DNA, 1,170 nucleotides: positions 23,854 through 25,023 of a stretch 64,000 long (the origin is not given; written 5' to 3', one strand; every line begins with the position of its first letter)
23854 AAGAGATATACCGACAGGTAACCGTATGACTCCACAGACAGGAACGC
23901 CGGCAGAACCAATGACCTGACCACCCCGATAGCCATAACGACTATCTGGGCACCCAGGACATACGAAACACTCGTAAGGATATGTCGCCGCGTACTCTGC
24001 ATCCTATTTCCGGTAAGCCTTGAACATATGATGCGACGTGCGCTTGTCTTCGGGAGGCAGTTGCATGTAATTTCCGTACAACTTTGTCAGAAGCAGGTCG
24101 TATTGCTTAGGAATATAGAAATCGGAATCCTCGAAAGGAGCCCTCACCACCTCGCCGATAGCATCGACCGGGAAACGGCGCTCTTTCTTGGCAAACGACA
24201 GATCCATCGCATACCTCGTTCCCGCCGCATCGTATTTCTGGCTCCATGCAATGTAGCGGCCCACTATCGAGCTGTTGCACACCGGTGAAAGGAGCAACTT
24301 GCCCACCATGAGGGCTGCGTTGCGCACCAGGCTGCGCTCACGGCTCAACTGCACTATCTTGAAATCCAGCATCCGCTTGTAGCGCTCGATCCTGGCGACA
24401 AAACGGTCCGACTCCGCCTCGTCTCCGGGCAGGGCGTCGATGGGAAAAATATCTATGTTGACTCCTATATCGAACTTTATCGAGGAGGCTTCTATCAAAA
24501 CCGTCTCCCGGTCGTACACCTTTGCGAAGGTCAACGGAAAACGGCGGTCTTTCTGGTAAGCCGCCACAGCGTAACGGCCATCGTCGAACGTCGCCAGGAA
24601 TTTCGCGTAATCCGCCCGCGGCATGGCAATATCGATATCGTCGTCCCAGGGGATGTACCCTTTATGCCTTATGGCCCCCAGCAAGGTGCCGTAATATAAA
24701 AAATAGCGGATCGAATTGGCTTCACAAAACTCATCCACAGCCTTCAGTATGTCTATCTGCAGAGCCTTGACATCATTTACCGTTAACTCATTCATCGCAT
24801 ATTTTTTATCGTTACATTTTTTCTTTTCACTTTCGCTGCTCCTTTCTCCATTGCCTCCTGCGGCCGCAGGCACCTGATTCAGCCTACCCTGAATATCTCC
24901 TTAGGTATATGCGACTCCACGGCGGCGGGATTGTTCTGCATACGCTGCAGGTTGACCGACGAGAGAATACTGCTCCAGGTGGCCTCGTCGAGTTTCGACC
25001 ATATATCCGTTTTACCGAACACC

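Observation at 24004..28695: Phosphonate cassette in a surface-polysaccharide locus: CyTase-Ppm fusion, Ppd, Fe-ADH and LicD predict a 2-hydroxyethylphosphonate (CMP-HEP)-decorated glycan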

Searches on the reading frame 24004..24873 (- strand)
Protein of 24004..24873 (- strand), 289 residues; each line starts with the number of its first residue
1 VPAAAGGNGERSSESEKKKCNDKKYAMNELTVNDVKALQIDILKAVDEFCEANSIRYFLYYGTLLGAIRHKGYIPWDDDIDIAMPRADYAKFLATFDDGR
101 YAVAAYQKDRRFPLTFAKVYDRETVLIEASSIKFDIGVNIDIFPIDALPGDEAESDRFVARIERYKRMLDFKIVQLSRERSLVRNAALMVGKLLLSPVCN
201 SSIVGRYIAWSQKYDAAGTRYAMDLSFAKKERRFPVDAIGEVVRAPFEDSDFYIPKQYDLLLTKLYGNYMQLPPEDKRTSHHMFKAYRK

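Call 3: search_protein_families(library=pfam, proteins=[window:24004-24873:-])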
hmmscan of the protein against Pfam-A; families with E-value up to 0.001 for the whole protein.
window:24004-24873:- (289 aa): 1 family
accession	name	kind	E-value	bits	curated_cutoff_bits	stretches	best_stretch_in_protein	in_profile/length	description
PF04991.19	LicD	-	5e-44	151.5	22.6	1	50-267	1-227/227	LicD family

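Call 4: search_protein_families(library=ncbifam, proteins=[window:24004-24873:-])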
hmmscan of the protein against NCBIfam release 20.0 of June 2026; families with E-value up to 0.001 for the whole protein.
window:24004-24873:- (289 aa): 1 family
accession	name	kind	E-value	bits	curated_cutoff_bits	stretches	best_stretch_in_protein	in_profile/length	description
NF045866.1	GGPL_Ptran_Mf1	equivalog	2.4e-22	80.2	225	1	39-281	5-233/240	diacylglycerol cholinephosphotransferase Mf1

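Call 14: search_solved_structures(query=window:24004-24873:-, max_evalue=0.01)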
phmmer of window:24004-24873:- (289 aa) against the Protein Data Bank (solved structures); distinct sequences matched with E-value up to 0.01: 1.
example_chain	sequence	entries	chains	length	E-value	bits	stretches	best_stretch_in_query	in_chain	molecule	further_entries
6kaj_A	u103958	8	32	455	6.3e-05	25.7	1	48-88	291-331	Fukutin-related protein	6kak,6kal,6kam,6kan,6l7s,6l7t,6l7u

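Call 71: find_homologous_proteins(query=window:24004-24795:-, max_evalue=1e-20)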
Query window:24004-24795:- (263 aa): 7116 proteins with E <= 1e-20 among 8000 candidates; the best 120 are listed.
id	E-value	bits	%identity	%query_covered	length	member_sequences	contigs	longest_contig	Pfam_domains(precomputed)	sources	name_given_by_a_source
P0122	6.4e-172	588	100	100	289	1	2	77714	PF04991.20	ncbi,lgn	-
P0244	3.4e-70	254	43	100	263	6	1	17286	PF04991.20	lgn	-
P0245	9.6e-69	250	47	99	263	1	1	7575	PF04991.20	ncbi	-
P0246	7.7e-68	247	47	97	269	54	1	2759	PF04991.20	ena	-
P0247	8.5e-68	247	44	100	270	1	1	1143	PF04991.20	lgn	-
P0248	2.4e-67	245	43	100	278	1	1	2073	PF04991.20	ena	-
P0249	5.3e-67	244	45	98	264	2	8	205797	PF04991.20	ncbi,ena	-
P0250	1.9e-66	242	46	100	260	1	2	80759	PF04991.20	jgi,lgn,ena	-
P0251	3.0e-66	242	46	99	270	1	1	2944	PF04991.20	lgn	-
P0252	9.5e-66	240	45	97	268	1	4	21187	PF04991.20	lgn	-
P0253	3.1e-65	238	44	99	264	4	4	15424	PF04991.20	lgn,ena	-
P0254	3.9e-65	238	43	100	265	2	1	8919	PF04991.20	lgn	-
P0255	4.4e-65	238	44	100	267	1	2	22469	PF04991.20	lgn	-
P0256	6.1e-65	237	43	100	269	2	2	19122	PF04991.20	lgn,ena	-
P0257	1.2e-64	236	42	99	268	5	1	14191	PF04991.20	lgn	-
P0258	2.6e-64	235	40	100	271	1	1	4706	PF04991.20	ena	-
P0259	6.4e-64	234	43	99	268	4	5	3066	PF04991.20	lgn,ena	-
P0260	6.8e-64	234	45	100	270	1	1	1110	PF04991.20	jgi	jgi:lipopolysaccharide cholinephosphotransferase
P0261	7.0e-64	234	41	99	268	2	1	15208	PF04991.20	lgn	-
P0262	7.4e-64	234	44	99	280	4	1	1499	PF04991.20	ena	-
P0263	7.5e-64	234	44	100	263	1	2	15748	PF04991.20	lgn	-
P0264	8.9e-64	233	42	100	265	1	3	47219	PF04991.20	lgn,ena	-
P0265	9.0e-64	233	46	99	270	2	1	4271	PF04991.20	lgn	-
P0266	1.9e-63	232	44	99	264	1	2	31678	PF04991.20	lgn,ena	-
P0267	2.0e-63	232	42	100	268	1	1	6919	PF04991.20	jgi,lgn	jgi:lipopolysaccharide cholinephosphotransferase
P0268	4.9e-63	231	46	100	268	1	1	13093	PF04991.20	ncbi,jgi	jgi:lipopolysaccharide cholinephosphotransferase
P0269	1.1e-62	230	43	99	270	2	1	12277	PF04991.20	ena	-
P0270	1.2e-62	230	45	100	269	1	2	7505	PF04991.20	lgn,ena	-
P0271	1.4e-62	230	44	96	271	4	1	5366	PF04991.20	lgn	-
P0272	3.5e-62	228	43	99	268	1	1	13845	PF04991.20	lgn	-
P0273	4.2e-62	228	42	100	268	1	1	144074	PF04991.20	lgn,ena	-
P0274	4.6e-62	228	43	99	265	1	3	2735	PF04991.20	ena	-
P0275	5.1e-62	228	42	99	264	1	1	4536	PF04991.20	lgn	-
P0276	6.7e-62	227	44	100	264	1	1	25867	PF04991.20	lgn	-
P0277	1.1e-61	227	42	97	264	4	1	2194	PF04991.20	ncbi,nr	ncbi:MAG: LicD family protein [Clostridiaceae bacterium]|nr:LicD family protein [Clostridiaceae bact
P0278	1.2e-61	226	42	100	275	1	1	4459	PF04991.20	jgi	jgi:lipopolysaccharide cholinephosphotransferase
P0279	1.6e-61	226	40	100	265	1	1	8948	PF04991.20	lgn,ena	-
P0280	1.9e-61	226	43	100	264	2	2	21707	PF04991.20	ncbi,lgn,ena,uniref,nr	ncbi:LicD family protein [Clostridium sp.]|uniref:LicD family protein n=1 Tax=Clostridium sp. TaxID=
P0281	2.7e-61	225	41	100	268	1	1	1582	PF04991.20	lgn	-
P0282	2.7e-61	225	41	100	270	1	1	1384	PF04991.20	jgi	jgi:lipopolysaccharide cholinephosphotransferase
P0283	3.2e-61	225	42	99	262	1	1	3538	PF04991.20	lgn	-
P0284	1.2e-60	223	44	99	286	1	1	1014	PF04991.20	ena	-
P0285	1.6e-60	223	44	98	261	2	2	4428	PF04991.20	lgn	-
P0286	1.7e-60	223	43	100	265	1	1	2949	PF04991.20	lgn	-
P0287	1.8e-60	223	41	99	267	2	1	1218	PF04991.20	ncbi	-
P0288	2.4e-60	222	44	99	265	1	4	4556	PF04991.20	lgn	-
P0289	2.6e-60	222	41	100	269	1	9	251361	PF04991.20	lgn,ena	-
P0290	2.8e-60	222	43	100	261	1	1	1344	PF04991.20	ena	-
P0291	4.9e-60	221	42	100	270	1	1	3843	PF04991.20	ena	-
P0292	5.3e-60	221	39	97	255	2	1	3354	PF04991.20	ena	-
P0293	5.5e-60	221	41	100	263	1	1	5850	PF04991.20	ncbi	ncbi:MAG: LicD family protein [Eubacterium sp.]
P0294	7.3e-60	221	41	99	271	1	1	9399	PF04991.20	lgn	-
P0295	8.2e-60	220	43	99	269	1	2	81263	PF04991.20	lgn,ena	-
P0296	1.4e-59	220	42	99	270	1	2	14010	PF04991.20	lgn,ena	-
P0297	1.5e-59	220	42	99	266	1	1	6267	PF04991.20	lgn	-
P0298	1.8e-59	219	43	99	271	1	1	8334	PF04991.20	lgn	-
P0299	2.3e-59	219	43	99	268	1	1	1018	PF04991.20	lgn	-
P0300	2.7e-59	219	42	99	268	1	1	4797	PF04991.20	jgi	jgi:lipopolysaccharide cholinephosphotransferase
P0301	4.1e-59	218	42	100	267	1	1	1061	PF04991.20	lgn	-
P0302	7.3e-59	217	41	99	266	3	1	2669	PF04991.20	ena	-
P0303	8.0e-59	217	40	99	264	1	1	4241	PF04991.20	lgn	-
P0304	8.4e-59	217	42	99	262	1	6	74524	PF04991.20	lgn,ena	-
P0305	9.0e-59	217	43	100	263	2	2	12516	PF04991.20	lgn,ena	-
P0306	1.0e-58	217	42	100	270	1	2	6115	PF04991.20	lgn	-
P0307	1.6e-58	216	43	99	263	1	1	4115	PF04991.20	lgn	-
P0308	1.9e-58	216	39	100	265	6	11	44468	PF04991.20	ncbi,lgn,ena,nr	ncbi:MAG: LicD family protein [Clostridium sp.]|nr:LicD family protein [Clostridium sp.]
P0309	2.0e-58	216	42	98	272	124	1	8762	PF04991.20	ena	-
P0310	2.2e-58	216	40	100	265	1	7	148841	PF04991.20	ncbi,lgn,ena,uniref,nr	ncbi:phosphorylcholine transferase LicD [uncultured Clostridium sp.]|uniref:LicD family protein n=1 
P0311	3.0e-58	215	41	100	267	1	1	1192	PF04991.20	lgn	-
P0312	4.0e-58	215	43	100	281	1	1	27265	PF04991.20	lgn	-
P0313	4.4e-58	215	43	100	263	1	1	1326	PF04991.20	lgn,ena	-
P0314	4.5e-58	215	43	99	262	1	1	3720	PF04991.20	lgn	-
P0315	6.5e-58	214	40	97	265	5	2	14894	PF04991.20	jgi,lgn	jgi:lipopolysaccharide cholinephosphotransferase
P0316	7.3e-58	214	43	99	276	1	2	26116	PF04991.20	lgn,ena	-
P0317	9.3e-58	214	43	100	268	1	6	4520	PF04991.20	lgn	-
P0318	9.4e-58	214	43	95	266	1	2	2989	PF04991.20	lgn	-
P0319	1.3e-57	213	41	100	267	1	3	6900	PF04991.20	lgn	-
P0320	1.5e-57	213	42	100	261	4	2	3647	PF04991.20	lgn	-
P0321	1.5e-57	213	41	100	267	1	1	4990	PF04991.20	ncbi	-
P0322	1.5e-57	213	40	100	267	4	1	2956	PF04991.20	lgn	-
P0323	1.6e-57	213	41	99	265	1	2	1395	PF04991.20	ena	-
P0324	1.8e-57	213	42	99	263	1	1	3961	PF04991.20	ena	-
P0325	1.9e-57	213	42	100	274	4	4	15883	PF04991.20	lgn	-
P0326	2.0e-57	213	42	100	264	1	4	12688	PF04991.20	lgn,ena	-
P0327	2.2e-57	213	42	100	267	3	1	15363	PF04991.20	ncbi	-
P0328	2.4e-57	212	40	100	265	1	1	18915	PF04991.20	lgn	-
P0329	2.5e-57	212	41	100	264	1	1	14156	PF04991.20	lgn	-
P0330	2.8e-57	212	39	99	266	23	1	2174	PF04991.20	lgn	-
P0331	2.8e-57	212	42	99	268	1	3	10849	PF04991.20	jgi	jgi:lipopolysaccharide cholinephosphotransferase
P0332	3.9e-57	212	41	100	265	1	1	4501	PF04991.20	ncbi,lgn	-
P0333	3.9e-57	212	44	99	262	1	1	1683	PF04991.20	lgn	-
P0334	4.9e-57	211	42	100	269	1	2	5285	PF04991.20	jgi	-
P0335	5.1e-57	211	41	98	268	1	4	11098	PF04991.20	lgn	-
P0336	5.3e-57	211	40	100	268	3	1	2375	PF04991.20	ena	-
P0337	5.8e-57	211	41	99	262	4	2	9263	PF04991.20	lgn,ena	-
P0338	7.0e-57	211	44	99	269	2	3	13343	PF04991.20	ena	-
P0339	7.6e-57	211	41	100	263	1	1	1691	PF04991.20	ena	-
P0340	9.2e-57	210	40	100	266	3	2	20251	PF04991.20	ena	-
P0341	9.3e-57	210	42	100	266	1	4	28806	PF04991.20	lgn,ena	-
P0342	9.6e-57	210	40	99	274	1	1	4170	PF04991.20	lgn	-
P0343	1.0e-56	210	40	100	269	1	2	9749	PF04991.20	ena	-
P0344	1.4e-56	210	39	100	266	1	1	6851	PF04991.20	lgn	-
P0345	1.4e-56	210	41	100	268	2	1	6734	PF04991.20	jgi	jgi:lipopolysaccharide cholinephosphotransferase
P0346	1.5e-56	210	40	99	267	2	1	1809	PF04991.20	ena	-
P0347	1.7e-56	210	42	100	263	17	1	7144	PF04991.20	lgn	-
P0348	1.8e-56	210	41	100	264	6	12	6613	PF04991.20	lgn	-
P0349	1.8e-56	210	43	100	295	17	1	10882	PF04991.20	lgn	-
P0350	2.1e-56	209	42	98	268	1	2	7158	PF04991.20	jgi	jgi:lipopolysaccharide cholinephosphotransferase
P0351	2.6e-56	209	40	99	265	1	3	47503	PF04991.20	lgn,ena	-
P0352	2.8e-56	209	42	99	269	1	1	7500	PF04991.20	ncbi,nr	ncbi:LicD family protein [Akkermansiaceae bacterium]|nr:LicD family protein [Akkermansiaceae bacteri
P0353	2.9e-56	209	40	100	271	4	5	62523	PF04991.20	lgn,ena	-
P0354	2.9e-56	209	39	99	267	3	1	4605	PF04991.20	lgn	-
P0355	3.0e-56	209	41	100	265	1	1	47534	PF04991.20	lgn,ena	-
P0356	3.4e-56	209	39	100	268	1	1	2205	PF04991.20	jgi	-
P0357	3.8e-56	208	40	100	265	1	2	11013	PF04991.20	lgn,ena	-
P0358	4.2e-56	208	39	98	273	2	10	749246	PF04991.20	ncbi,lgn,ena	-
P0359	4.7e-56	208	40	99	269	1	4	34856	PF04991.20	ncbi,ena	-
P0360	5.2e-56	208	41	100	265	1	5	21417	PF04991.20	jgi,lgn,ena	jgi:lipopolysaccharide cholinephosphotransferase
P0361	5.3e-56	208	40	100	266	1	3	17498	PF04991.20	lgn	-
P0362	5.4e-56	208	40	99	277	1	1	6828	PF04991.20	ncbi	-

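Call 72: find_encoding_contigs(protein=P0249, flank=7000, max_places=2)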
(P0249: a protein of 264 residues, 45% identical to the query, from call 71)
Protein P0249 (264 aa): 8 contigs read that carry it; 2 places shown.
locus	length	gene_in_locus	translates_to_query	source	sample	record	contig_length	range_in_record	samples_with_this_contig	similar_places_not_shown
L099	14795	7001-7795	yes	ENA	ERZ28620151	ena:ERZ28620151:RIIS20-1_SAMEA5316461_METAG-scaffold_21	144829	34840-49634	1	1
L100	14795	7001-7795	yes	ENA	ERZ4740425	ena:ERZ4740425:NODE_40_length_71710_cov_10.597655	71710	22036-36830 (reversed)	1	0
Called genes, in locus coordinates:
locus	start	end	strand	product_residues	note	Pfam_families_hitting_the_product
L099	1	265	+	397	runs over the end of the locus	PF03116:NQR2_RnfD_RnfE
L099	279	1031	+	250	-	PF04205:FMN_bind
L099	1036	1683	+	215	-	PF02508:Rnf-Nqr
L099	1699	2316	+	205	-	PF02508:Rnf-Nqr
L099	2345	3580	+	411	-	PF00111:Fer2, PF00970:FAD_binding_6 (faint), PF00175:NAD_binding_1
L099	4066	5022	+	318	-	PF02423:OCD_Mu_crystall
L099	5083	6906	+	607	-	PF00483:NTP_transferase, PF12804:NTP_transf_3, PF00155:Aminotran_1_2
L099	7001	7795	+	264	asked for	PF04991:LicD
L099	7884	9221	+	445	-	-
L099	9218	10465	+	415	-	-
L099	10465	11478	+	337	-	PF14897:EpsG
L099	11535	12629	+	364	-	PF00534:Glycos_transf_1, PF13692:Glyco_trans_1_4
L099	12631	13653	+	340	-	PF01073:3Beta_HSD, PF01370:Epimerase, PF02719:Polysacc_synt_2, PF04321:RmlD_sub_bind (weak), PF05368:NmrA, PF16363:GDP_Man_Dehyd, PF13460:NAD_binding_10, PF08485:Polysacc_syn_2C, +2 more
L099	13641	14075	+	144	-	PF00908:dTDP_sugar_isom (weak), PF05523:FdtA (weak)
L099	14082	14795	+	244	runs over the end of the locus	PF01370:Epimerase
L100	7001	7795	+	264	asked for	PF04991:LicD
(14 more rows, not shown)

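Call 73: find_encoding_contigs(protein=P0250, flank=7000, max_places=1)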
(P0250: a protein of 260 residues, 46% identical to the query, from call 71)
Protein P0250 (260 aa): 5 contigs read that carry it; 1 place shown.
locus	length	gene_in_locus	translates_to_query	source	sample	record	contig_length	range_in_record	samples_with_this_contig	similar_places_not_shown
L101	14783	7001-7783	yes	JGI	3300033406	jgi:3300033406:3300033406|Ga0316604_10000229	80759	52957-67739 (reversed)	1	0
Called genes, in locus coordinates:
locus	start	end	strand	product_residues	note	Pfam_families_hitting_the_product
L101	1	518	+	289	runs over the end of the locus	PF01370:Epimerase, PF04321:RmlD_sub_bind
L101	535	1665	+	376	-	PF02350:Epimerase_2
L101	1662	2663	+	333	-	PF13439:Glyco_transf_4 (weak), PF00534:Glycos_transf_1, PF13692:Glyco_trans_1_4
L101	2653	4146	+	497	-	PF14296:O-ag_pol_Wzy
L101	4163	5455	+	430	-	-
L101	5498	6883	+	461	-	-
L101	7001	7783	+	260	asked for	PF04991:LicD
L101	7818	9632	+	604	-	PF00483:NTP_transferase, PF12804:NTP_transf_3, PF00155:Aminotran_1_2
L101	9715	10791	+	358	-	PF01210:NAD_Gly3P_dh_N (weak), PF02558:ApbA (weak), PF03807:F420_oxidored (weak), PF02317:Octopine_DH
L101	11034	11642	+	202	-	PF02397:Bac_transf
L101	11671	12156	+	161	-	PF04892:VanZ-LLP1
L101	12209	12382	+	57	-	-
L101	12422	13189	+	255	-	PF02698:DUF218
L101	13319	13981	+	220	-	PF00581:Rhodanese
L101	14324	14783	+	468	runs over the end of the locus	PF02878:PGM_PMM_I, PF02879:PGM_PMM_II, PF02880:PGM_PMM_III, PF00408:PGM_PMM_IV (weak)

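Call 74: find_encoding_contigs(protein=P0244, flank=7000, max_places=1)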
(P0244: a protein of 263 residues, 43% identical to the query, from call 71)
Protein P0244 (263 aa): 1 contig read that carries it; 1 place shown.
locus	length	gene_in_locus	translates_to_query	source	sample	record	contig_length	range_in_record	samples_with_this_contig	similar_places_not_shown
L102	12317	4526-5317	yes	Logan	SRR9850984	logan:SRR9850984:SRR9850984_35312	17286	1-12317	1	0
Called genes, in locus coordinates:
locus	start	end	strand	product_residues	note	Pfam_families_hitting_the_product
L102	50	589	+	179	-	PF08211:dCMP_cyt_deam_2, PF00383:dCMP_cyt_deam_1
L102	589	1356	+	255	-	PF06293:Kdo, PF01636:APH (faint)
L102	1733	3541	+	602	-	PF00483:NTP_transferase, PF12804:NTP_transf_3, PF00155:Aminotran_1_2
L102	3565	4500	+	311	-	PF02423:OCD_Mu_crystall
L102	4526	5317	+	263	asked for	PF04991:LicD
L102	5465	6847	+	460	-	PF03023:MurJ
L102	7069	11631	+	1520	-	PF14339:DUF4394 (faint), PF00041:fn3 (faint), PF08308:PEGA (weak), PF13620:CarboxypepD_reg, PF13715:CarbopepD_reg_2, PF14686:fn3_3 (weak), PF13620:CarboxypepD_reg, PF18962:Por_Secre_tail, +4 more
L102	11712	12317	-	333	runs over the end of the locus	PF14054:DUF4249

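Call 81: search_protein_families(library=pfam, proteins=[L099:5083-6906:+, L099:4066-5022:+, L099:7884-9221:+], max_evalue=0.001)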
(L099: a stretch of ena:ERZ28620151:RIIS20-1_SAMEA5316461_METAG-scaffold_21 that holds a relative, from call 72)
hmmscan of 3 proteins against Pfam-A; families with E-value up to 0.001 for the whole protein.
L099:5083-6906:+ (607 aa): 3 families
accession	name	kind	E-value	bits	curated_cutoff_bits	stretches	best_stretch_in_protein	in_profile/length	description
PF00155.27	Aminotran_1_2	-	2.4e-27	96.5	19.7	1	310-601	52-361/361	Aminotransferase class I and II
PF12804.13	NTP_transf_3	-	3e-11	44.2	27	1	3-119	1-107/160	MobA-like NTP transferase domain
PF00483.29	NTP_transferase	-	1.2e-08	35.3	21.2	1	3-118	2-120/245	Nucleotidyl transferase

L099:4066-5022:+ (318 aa): 1 family
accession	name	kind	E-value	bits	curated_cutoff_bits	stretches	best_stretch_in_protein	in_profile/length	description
PF02423.21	OCD_Mu_crystall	-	2e-29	103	24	1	31-299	30-312/314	Ornithine cyclodeaminase/mu-crystallin family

L099:7884-9221:+ (445 aa): 0 families
